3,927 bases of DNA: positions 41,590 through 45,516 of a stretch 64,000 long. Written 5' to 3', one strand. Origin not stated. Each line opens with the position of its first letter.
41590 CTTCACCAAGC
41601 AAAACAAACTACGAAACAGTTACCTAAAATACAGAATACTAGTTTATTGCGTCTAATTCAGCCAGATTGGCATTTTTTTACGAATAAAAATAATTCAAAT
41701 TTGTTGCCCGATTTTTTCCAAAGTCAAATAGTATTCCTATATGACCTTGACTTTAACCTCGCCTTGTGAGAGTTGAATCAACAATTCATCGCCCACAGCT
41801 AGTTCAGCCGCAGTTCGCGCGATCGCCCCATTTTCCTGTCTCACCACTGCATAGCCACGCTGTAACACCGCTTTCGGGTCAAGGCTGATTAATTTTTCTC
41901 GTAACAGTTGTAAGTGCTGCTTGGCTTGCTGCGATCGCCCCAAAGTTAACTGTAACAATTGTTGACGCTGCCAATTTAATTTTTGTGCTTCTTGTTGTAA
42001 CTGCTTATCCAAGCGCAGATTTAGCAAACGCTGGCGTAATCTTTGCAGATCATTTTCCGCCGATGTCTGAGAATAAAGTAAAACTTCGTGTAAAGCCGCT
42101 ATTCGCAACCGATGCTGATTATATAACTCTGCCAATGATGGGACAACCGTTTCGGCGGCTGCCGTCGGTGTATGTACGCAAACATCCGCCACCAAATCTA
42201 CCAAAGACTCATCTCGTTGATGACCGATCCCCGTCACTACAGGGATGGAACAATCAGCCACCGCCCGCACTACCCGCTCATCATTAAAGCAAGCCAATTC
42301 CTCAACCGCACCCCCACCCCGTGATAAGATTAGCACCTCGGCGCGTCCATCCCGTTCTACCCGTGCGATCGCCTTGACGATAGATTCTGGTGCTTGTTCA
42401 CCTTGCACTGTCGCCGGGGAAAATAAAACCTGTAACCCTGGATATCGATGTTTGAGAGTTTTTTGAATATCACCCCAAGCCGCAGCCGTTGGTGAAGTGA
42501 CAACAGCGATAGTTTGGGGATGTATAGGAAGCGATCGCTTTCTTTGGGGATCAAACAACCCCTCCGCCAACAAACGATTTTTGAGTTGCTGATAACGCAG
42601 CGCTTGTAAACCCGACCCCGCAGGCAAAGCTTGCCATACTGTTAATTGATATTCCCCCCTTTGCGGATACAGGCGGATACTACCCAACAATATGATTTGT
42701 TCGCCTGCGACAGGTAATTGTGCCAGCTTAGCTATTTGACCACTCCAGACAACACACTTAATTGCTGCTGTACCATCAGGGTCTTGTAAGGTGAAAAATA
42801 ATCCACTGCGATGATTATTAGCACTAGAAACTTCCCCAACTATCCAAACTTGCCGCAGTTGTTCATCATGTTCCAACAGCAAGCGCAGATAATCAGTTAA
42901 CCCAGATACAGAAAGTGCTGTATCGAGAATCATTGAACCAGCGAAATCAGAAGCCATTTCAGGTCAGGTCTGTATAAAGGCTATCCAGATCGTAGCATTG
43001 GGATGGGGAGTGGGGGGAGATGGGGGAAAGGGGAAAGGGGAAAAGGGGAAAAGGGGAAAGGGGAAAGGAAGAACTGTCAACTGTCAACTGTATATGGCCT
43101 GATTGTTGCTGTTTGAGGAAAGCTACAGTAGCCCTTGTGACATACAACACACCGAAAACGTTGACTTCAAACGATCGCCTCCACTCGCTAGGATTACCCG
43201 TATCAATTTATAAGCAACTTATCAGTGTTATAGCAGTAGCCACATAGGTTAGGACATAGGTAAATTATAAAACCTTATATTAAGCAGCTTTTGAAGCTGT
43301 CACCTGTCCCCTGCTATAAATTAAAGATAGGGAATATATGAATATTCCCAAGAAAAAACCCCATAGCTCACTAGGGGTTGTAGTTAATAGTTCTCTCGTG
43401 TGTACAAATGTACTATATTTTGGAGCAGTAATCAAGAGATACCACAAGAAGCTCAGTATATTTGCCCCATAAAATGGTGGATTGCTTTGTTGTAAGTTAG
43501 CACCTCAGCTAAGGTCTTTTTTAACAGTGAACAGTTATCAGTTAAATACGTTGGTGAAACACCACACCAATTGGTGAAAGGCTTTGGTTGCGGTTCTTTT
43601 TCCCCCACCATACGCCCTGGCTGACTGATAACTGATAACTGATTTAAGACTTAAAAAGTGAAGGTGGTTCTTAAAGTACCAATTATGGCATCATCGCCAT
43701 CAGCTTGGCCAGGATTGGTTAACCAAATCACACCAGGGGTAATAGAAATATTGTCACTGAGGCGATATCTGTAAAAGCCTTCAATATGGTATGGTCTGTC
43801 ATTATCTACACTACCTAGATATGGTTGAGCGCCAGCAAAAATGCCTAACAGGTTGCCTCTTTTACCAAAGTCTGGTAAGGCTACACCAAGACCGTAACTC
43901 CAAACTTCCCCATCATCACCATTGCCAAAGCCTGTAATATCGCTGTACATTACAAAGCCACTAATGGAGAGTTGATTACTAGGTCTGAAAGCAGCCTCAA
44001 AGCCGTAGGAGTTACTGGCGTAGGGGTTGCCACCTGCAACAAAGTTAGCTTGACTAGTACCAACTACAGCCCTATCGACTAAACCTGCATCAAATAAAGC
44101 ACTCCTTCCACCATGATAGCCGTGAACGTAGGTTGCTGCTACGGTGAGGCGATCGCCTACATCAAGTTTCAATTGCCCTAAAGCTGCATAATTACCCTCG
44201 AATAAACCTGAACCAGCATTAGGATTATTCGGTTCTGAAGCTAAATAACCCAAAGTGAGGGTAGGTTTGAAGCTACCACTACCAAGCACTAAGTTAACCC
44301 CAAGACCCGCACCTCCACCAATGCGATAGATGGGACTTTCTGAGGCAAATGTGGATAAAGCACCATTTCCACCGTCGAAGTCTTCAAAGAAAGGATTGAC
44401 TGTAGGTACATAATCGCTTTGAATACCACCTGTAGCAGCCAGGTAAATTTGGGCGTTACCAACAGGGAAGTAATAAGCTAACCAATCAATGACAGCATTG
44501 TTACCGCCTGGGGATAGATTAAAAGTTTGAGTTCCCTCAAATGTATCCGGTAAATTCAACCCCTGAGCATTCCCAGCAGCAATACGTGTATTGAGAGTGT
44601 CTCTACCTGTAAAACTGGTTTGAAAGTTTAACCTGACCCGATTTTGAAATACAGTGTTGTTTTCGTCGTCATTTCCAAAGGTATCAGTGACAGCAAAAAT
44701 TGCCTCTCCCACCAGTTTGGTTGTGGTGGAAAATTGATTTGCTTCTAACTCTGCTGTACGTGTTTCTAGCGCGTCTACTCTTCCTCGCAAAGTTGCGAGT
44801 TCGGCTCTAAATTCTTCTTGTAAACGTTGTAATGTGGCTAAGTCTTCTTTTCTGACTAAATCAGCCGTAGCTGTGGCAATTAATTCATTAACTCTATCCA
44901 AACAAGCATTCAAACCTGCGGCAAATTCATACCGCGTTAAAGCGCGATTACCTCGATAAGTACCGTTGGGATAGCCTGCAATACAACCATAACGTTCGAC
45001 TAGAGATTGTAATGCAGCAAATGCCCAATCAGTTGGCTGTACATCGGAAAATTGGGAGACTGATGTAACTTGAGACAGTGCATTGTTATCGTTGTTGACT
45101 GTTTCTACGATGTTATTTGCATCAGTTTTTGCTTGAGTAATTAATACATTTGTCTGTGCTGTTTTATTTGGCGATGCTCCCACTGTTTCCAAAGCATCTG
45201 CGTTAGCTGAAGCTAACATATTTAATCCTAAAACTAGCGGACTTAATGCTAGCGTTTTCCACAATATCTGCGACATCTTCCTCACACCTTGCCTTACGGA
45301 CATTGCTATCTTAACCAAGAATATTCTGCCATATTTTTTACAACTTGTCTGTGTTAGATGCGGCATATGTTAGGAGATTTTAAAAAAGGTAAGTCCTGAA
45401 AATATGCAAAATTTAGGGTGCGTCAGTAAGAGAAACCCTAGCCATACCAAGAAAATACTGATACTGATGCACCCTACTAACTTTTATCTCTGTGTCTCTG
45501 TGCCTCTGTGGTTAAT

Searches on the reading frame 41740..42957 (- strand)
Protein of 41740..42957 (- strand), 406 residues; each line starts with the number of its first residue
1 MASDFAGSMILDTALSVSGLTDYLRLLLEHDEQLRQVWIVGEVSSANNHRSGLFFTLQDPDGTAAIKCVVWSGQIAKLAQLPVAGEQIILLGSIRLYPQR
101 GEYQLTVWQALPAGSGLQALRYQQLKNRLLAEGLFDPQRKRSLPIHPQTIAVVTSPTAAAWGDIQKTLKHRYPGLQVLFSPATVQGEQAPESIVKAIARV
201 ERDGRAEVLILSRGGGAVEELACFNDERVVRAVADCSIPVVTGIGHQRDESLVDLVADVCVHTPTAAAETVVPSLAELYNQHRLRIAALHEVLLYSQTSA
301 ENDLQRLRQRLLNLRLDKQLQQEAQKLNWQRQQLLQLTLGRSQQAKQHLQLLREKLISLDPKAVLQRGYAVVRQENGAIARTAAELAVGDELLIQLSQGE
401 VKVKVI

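Call 33: search_protein_families(library=pfam, proteins=[window:41740-42957:-], max_evalue=0.00001)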
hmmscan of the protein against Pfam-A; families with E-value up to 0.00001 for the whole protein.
window:41740-42957:- (406 aa): 3 families
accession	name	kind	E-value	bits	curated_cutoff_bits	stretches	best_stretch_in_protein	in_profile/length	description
PF02601.20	Exonuc_VII_L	-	5.4e-80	269.7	35.9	2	134-336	1-201/315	Exonuclease VII, large subunit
PF13742.12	tRNA_anti_2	-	8.6e-22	77.6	27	1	15-109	1-93/95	OB-fold nucleic acid binding domain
PF01336.31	tRNA_anti-codon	-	1e-10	41.9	27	1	37-107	1-69/75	OB-fold nucleic acid binding domain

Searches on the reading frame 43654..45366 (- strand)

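Call 33: search_protein_families(library=pfam, proteins=[window:43654-45366:-], max_evalue=0.00001)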
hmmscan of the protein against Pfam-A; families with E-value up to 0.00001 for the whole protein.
window:43654-45366:- (571 aa): 2 families
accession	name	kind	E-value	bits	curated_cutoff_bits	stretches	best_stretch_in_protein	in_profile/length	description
PF04966.18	OprB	-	1.5e-68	232.3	22.9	1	173-571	1-372/372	Carbohydrate-selective porin, OprB family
PF00395.25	SLH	-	1.1e-08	35.3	20.8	1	106-149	2-44/44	S-layer homology domain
